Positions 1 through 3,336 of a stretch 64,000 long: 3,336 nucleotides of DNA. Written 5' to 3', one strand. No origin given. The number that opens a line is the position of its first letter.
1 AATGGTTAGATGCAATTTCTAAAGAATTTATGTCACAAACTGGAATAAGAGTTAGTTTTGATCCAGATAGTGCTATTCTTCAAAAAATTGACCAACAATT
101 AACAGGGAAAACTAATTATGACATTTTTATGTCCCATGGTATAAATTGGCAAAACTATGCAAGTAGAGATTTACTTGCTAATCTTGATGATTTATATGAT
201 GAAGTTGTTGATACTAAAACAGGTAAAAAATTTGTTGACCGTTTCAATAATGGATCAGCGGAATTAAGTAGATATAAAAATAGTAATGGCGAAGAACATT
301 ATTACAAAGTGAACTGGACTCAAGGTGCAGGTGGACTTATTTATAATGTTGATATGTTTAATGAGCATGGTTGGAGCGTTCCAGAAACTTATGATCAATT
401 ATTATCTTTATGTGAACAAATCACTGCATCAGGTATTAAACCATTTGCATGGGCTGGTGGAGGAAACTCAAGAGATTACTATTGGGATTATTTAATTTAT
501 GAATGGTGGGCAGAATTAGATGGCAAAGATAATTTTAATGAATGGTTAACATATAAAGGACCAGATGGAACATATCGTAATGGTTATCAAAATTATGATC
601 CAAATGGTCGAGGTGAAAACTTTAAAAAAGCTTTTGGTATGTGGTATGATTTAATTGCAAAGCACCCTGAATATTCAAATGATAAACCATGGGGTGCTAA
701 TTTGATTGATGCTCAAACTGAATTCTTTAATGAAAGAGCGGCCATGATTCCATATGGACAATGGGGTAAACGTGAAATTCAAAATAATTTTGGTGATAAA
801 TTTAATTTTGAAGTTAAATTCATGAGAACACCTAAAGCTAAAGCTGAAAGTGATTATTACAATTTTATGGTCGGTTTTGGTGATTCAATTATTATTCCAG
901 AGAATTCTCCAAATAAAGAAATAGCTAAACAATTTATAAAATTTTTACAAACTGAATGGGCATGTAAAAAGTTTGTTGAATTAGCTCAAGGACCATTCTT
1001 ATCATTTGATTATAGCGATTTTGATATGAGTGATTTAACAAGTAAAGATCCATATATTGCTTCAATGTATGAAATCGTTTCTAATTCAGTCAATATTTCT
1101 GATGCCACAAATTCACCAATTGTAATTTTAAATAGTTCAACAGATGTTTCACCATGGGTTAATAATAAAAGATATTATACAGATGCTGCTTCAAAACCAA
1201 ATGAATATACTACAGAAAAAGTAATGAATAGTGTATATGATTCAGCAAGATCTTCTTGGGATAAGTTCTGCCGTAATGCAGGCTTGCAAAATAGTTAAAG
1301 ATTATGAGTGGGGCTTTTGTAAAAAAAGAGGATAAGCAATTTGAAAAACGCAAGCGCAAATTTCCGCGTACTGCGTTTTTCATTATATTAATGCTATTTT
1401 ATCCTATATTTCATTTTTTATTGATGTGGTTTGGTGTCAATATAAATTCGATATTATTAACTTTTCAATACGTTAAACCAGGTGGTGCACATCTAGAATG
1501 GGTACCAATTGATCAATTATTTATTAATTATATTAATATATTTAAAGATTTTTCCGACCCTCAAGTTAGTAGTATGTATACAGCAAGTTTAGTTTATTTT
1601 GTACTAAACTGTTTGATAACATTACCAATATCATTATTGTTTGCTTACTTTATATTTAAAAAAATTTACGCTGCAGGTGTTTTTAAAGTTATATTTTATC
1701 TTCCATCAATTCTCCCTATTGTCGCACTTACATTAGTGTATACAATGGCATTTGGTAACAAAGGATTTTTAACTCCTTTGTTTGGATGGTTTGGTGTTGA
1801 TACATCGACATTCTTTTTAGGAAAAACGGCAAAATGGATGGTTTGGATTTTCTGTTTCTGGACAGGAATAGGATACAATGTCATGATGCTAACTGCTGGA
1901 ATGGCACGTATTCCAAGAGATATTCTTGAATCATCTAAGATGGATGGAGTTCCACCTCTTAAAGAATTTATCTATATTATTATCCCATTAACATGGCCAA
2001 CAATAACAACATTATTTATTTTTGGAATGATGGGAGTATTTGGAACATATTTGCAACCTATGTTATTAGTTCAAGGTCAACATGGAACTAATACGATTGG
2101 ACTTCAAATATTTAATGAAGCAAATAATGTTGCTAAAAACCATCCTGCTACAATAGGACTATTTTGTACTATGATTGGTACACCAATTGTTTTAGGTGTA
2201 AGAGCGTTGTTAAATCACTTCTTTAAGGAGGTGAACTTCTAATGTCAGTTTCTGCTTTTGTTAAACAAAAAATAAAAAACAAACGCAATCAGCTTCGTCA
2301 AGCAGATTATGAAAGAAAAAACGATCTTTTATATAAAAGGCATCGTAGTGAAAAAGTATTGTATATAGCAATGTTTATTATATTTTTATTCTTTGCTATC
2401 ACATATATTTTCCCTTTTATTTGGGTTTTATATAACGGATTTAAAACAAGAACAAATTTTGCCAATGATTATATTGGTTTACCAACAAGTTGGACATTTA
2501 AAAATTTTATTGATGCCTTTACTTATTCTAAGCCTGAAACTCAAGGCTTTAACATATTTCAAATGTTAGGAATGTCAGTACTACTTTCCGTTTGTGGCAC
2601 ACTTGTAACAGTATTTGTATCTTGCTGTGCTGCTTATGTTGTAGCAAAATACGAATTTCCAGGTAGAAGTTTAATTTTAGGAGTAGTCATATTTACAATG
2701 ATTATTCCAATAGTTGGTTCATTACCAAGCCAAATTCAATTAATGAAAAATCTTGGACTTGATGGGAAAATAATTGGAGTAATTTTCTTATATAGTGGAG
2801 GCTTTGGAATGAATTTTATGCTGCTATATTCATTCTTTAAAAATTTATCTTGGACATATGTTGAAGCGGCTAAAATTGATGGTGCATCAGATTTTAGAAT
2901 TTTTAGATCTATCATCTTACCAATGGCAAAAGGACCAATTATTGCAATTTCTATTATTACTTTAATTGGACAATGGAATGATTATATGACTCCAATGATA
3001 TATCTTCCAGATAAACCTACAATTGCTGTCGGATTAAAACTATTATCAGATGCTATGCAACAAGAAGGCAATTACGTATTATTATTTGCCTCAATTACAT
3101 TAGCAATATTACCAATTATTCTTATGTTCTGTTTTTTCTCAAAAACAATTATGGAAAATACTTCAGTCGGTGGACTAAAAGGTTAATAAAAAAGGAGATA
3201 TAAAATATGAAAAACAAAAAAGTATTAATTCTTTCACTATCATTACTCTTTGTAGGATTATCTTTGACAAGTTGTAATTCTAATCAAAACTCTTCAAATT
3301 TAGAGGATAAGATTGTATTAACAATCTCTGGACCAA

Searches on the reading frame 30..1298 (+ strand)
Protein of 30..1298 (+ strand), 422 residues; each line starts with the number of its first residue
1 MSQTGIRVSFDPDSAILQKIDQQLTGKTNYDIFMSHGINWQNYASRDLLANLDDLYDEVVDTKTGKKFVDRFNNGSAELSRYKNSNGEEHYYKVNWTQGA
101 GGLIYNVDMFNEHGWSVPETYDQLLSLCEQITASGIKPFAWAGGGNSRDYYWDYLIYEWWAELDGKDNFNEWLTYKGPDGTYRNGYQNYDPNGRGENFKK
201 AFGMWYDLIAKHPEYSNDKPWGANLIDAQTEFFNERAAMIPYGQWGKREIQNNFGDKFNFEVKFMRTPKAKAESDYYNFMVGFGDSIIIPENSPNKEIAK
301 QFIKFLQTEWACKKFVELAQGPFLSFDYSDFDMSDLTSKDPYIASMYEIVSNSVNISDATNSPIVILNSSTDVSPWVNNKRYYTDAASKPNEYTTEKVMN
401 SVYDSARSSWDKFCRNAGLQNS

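Call 18: search_protein_families(library=pfam, proteins=[window:30-1298:+])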
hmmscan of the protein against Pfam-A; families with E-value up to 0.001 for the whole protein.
window:30-1298:+ (422 aa): 1 family
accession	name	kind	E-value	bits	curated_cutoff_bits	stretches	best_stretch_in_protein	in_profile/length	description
PF01547.30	SBP_bac_1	-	3.5e-23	83.5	26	1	4-308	22-302/307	Bacterial extracellular solute-binding protein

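Call 38: find_encoding_contigs(protein=window:30-1298:+, flank=10000, max_places=4)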
Protein window:30-1298:+ (422 aa): no gene with exactly this product is on record in the collection.

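Call 67: find_homologous_proteins(query=window:30-1298:+, max_evalue=1e-60)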
Query window:30-1298:+ (422 aa): 129 proteins with E <= 1e-60 among 2187 candidates; the best 120 are listed.
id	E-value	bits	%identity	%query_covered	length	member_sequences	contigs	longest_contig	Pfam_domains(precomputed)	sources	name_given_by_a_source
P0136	6.5e-293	989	100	100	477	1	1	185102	PF01547.31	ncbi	-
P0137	2.8e-241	819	82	100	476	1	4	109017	PF01547.31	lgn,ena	-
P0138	7.1e-203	693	69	98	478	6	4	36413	PF01547.31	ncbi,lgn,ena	-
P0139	9.2e-175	600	61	99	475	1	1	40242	PF01547.31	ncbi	-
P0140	3.2e-174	598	60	99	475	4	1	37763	PF01547.31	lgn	-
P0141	3.3e-174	598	61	99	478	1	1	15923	PF01547.31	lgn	-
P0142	3.3e-173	595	60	99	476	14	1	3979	PF01547.31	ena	-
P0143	6.0e-169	581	59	99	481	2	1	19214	PF01547.31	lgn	-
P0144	3.1e-155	536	55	99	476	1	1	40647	PF13531.12,PF01547.31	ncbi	-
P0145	4.7e-148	512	53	99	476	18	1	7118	PF01547.31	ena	-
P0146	2.1e-144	500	52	99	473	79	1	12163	PF01547.31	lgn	-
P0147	6.6e-142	492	52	99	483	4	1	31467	PF13531.12,PF13416.12,PF01547.31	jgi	-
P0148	6.7e-142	492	54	98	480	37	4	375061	PF01547.31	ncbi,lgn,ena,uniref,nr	ncbi:MAG: extracellular solute-binding protein [Firmicutes bacterium]|uniref:Extracellular solute-bi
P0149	1.1e-141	491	52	99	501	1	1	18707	PF13531.12,PF01547.31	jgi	jgi:N-acetylglucosamine transport system substrate-binding protein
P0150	5.9e-139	482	50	100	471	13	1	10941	PF13531.12,PF01547.31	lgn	-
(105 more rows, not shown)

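Call 68: find_encoding_contigs(protein=P0136, flank=10000, max_places=2)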
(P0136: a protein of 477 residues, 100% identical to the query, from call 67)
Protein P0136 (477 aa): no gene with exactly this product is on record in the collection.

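Call 69: list_cluster_members(proteins=[P0136, P0001, P0015, P0023])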
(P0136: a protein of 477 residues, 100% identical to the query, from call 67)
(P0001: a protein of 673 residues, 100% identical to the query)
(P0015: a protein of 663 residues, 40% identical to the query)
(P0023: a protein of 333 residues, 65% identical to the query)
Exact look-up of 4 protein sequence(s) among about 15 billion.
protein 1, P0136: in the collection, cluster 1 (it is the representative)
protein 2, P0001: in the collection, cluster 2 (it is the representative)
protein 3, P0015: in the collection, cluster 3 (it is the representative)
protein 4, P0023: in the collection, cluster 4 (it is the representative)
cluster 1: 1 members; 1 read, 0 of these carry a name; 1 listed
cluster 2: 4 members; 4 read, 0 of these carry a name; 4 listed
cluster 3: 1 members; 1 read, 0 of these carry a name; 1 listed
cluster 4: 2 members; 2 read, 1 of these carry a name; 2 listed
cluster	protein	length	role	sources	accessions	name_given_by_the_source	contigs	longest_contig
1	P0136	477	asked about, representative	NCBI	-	-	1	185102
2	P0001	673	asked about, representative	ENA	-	-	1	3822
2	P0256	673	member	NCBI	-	-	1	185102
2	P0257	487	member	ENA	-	-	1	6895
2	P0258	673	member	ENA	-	-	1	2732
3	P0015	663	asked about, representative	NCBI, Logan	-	-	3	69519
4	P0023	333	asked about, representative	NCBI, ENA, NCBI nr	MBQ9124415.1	MAG: LacI family DNA-binding transcriptional regulator [Acholeplasmatales bacterium] | LacI family DNA-binding transcriptional regulator [Acholeplasmatales bacterium]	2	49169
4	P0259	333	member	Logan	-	-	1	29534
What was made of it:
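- Tried and rejected: It gave no organism name for the window (call 69).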

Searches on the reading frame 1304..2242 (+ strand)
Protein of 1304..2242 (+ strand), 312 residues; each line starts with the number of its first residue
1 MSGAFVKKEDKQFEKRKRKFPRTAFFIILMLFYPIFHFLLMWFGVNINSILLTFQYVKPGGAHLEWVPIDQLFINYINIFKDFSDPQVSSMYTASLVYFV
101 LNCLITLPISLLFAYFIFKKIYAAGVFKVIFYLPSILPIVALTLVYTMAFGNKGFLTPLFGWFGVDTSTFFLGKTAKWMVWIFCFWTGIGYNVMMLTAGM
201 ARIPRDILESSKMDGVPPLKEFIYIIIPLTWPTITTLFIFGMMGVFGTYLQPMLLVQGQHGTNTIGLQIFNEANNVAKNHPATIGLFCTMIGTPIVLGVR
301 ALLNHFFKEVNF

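Call 18: search_protein_families(library=pfam, proteins=[window:1304-2242:+])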
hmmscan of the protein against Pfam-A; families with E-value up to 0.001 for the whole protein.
window:1304-2242:+ (312 aa): 1 family
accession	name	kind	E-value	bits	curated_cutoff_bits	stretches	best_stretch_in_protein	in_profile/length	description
PF00528.27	BPD_transp_1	-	2.5e-13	50.6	26.4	1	108-306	3-178/184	Binding-protein-dependent transport system inner membrane component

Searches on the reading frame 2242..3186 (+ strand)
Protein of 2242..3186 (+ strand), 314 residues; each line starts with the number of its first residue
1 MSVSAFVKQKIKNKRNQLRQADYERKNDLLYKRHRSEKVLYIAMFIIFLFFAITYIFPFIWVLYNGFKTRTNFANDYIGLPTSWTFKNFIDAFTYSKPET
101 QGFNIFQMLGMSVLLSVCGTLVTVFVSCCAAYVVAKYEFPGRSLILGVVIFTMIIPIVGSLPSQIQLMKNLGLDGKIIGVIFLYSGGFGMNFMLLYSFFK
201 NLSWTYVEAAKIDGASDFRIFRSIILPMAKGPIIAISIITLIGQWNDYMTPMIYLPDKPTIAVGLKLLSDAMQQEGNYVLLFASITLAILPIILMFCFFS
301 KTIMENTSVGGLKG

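Call 18: search_protein_families(library=pfam, proteins=[window:2242-3186:+])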
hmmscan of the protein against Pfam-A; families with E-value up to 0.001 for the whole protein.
window:2242-3186:+ (314 aa): 1 family
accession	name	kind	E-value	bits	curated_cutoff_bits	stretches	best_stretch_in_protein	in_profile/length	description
PF00528.27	BPD_transp_1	-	1.4e-14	54.7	26.4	1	131-296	5-171/184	Binding-protein-dependent transport system inner membrane component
